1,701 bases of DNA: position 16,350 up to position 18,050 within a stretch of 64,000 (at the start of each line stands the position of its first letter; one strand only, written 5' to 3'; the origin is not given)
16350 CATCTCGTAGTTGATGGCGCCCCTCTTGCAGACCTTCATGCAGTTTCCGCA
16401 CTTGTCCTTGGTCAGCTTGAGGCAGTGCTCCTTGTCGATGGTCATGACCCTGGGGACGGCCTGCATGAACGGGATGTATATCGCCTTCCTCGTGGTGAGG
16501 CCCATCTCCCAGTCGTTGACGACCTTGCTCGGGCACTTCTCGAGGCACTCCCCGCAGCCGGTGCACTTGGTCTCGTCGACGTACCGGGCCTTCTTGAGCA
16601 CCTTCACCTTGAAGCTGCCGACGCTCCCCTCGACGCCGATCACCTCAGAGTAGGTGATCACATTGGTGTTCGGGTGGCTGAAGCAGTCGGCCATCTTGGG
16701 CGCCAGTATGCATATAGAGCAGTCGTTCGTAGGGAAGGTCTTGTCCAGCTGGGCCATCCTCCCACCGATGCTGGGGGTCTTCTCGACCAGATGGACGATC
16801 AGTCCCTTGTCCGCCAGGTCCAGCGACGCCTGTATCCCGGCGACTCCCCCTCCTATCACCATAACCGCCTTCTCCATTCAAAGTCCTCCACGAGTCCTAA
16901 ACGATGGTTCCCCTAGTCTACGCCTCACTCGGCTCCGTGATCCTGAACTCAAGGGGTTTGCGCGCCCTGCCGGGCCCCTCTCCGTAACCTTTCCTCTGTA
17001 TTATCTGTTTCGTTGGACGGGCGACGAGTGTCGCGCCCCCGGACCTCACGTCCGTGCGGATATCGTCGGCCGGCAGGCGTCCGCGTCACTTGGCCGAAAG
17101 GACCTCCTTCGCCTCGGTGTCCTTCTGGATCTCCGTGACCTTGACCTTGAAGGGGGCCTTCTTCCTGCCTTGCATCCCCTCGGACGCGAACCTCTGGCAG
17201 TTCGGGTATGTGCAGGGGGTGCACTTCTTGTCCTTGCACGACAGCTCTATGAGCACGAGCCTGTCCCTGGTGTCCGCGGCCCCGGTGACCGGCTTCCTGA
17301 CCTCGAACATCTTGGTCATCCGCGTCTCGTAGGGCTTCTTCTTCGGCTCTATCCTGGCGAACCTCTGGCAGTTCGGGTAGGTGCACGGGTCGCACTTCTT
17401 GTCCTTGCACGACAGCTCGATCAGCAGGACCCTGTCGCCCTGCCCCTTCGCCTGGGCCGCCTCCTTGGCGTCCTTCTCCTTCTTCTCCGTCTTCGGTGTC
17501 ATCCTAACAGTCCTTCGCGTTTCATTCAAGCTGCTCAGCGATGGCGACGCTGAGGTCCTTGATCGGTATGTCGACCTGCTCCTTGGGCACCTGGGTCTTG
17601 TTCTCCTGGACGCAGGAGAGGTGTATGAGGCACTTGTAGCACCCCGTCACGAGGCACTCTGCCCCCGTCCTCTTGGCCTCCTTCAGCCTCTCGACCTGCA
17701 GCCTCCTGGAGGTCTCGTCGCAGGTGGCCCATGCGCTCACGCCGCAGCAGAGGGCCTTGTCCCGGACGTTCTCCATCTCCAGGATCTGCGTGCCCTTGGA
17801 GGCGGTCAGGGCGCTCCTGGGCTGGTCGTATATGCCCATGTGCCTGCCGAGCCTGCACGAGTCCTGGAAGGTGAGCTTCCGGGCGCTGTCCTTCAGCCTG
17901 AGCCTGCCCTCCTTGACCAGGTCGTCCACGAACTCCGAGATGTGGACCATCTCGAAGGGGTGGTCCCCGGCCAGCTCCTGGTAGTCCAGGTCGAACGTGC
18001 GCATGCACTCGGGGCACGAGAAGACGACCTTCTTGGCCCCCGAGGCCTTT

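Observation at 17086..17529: Small Lys-rich protein built from a recent 171-nt internal tandem duplication, each repeat carrying a C-x5-C-x2-C-x4-C site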

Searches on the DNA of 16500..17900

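Call 53: search_rna_families(source=window, start=16500, end=17900, threshold=evalue, max_evalue=1)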
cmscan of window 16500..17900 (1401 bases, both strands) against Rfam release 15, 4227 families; matches with E-value up to 1: 1.
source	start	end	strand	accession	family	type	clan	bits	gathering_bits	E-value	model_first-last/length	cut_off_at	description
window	16950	17042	-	RF02180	ST7-AS1_2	Gene; lncRNA;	-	16.6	50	0.74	1-110/110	no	ST7 antisense RNA 1 conserved region 2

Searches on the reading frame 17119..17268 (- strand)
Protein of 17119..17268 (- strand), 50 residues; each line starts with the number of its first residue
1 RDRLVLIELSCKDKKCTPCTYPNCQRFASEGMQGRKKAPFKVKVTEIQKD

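Call 42: search_solved_structures(query=A4, max_evalue=10, show_alignments=5)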
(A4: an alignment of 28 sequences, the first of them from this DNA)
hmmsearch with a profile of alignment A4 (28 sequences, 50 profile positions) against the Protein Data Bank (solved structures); distinct sequences matched with E-value up to 10: 1.
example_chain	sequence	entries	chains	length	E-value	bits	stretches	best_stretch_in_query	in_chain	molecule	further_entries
21jv_A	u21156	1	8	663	0.91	12.7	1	20-40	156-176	alcohol oxidase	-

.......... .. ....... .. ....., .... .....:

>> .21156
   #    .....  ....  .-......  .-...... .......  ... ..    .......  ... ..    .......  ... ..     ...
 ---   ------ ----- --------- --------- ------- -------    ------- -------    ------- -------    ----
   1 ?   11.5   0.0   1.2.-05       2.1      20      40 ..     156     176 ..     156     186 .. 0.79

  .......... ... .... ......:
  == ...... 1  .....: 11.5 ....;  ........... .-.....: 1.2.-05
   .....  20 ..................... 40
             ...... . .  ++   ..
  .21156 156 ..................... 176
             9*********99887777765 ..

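Call 43: search_protein_families(library=pfam, alignment_id=A4, max_evalue=1)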
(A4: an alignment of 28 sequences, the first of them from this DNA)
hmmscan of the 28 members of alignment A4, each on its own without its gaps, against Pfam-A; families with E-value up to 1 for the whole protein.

A. member 1, seq(50 aa): 2 families
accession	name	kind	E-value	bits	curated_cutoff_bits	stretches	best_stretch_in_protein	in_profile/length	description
PF04060.18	FeS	-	0.011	15.9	23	1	16-37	6-27/33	Putative Fe-S cluster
PF19114.6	EsV_1_7_cys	-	0.016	15.5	25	1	19-38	1-20/35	EsV-1-7 cysteine-rich motif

B. families by the number of members that match (of 28 scanned): 7 families
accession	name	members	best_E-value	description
PF01780.25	Ribosomal_L37ae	2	0.043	Ribosomal L37ae protein family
PF04060.18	FeS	1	0.011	Putative Fe-S cluster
PF19114.6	EsV_1_7_cys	1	0.016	EsV-1-7 cysteine-rich motif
PF14319.11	Zn_Tnp_IS91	1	0.033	Transposase zinc-binding domain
PF18012.7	PH_17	1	0.12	PH domain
PF20537.3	DUF6752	1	0.19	Domain of unknown function (DUF6752)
PF24906.1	Zf_WRKY19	1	0.44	WRKY19 zinc finger domain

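Call 48: predict_structure(alignment_id=A4)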
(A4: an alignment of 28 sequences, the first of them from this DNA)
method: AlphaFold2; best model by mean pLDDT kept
length: 50 residues; sequences in the alignment: 28
mean_pLDDT: 59.9   pTM: 0.27
mean pLDDT of the five models: 59.9, 59.4, 58.9, 56.1, 51.3
residues with pLDDT >= 90: 0; 70-90: 1; 50-70: 47; < 50: 2
segments of 3 or more residues with pLDDT < 50: none
pLDDT, mean of each block of 10 residues (from residue 1): 64 60 54 57 64
secondary structure, 60 per line:
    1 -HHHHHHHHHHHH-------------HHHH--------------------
elements in order: H2-13 H27-30

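Call 76: fold_search(model_id=the predicted structure, library=pdb)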
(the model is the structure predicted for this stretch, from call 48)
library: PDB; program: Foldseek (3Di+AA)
matches with E <= 10: 0; with E <= 0.001: 0
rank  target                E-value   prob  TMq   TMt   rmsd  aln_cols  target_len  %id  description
